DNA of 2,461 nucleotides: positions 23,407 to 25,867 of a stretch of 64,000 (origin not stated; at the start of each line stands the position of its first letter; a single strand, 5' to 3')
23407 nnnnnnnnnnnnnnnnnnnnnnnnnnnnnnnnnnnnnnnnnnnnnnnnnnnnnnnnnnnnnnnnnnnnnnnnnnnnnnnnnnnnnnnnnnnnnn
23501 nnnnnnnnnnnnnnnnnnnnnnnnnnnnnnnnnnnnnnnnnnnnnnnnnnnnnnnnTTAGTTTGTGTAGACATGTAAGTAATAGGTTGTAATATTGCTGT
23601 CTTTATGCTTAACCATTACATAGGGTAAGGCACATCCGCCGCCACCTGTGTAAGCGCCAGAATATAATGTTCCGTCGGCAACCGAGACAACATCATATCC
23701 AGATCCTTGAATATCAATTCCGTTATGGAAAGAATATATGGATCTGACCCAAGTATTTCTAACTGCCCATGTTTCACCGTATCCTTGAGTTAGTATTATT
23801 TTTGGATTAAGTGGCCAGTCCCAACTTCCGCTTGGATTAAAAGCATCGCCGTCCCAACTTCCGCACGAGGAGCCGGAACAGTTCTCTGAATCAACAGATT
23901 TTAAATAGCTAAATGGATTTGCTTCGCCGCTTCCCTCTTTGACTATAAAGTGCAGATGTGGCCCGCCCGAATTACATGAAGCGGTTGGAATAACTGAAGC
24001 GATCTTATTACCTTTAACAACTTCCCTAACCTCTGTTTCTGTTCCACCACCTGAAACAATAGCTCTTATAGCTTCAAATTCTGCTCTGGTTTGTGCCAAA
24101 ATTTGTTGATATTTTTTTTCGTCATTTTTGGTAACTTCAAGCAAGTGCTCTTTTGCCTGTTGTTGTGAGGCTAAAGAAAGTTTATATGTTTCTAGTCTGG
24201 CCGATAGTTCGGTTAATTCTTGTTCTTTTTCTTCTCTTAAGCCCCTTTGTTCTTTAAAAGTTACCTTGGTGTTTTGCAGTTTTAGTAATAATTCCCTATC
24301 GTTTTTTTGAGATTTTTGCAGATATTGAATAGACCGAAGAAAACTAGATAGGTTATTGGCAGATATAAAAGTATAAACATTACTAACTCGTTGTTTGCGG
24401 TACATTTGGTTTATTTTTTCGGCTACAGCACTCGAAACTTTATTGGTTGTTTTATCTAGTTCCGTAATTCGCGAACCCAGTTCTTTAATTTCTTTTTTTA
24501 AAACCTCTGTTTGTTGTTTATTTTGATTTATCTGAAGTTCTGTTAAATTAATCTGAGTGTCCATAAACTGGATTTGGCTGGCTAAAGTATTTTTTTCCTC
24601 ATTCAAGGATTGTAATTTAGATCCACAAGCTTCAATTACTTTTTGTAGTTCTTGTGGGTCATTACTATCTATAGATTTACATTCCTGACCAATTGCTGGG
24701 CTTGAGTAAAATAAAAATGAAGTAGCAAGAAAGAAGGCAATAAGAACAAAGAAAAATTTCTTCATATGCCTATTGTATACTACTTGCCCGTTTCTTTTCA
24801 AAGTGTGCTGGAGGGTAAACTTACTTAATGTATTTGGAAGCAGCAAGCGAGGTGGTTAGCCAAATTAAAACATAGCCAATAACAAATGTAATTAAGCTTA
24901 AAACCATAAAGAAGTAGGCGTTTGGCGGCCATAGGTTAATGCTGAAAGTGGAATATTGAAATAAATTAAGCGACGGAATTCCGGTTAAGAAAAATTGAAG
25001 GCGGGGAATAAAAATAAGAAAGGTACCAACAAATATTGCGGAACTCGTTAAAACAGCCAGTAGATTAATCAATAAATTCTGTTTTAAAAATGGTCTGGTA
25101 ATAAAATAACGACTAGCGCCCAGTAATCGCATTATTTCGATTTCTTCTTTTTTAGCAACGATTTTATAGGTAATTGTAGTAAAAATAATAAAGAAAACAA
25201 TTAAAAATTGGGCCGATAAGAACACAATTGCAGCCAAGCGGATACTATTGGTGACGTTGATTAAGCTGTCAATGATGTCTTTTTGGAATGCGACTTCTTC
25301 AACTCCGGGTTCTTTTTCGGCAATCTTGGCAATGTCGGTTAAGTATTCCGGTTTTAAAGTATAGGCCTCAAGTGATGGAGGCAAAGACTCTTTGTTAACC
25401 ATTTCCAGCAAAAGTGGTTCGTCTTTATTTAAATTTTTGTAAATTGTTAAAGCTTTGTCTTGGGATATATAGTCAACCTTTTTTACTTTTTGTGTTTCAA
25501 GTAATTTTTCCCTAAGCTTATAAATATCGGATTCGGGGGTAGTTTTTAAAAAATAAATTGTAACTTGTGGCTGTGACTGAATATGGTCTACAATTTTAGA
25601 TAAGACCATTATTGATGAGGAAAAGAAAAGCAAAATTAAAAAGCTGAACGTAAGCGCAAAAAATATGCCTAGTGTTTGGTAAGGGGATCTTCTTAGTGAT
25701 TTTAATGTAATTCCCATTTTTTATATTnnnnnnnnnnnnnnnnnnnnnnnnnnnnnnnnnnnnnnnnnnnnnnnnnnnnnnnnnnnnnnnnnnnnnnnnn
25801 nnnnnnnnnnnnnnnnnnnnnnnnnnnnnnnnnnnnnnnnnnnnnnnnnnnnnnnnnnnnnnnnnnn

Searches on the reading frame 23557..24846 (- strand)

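Call 12: search_protein_families(library=pfam, proteins=[window:23557-24846:-], max_evalue=0.001)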
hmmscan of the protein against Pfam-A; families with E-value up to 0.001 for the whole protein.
window:23557-24846:- (429 aa): 2 families
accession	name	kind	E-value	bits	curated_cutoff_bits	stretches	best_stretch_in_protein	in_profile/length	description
PF01551.29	Peptidase_M23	-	1.6e-08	35.1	28.7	1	373-426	2-52/96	Peptidase family M23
PF11932.13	DUF3450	-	0.00052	19.8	32.6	1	41-145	3-106/241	Protein of unknown function (DUF3450)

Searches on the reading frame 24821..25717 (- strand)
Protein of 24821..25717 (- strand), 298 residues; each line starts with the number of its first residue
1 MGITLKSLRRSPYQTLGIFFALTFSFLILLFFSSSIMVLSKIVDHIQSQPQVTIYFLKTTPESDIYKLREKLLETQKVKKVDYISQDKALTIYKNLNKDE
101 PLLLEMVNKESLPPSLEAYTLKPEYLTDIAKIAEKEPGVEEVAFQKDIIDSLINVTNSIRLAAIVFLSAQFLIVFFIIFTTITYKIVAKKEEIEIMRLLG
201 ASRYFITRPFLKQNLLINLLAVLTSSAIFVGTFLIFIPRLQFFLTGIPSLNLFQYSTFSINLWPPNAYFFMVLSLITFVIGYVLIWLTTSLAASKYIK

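Call 12: search_protein_families(library=pfam, proteins=[window:24821-25717:-], max_evalue=0.001)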
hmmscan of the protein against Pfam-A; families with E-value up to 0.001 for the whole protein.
window:24821-25717:- (298 aa): 2 families
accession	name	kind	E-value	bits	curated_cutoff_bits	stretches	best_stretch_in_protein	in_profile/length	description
PF18075.7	FtsX_ECD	-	7.7e-14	52.5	23.5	1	51-142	2-96/96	FtsX extracellular domain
PF02687.27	FtsX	-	3.5e-07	30.7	25.5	1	165-296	2-115/120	FtsX-like permease C-terminal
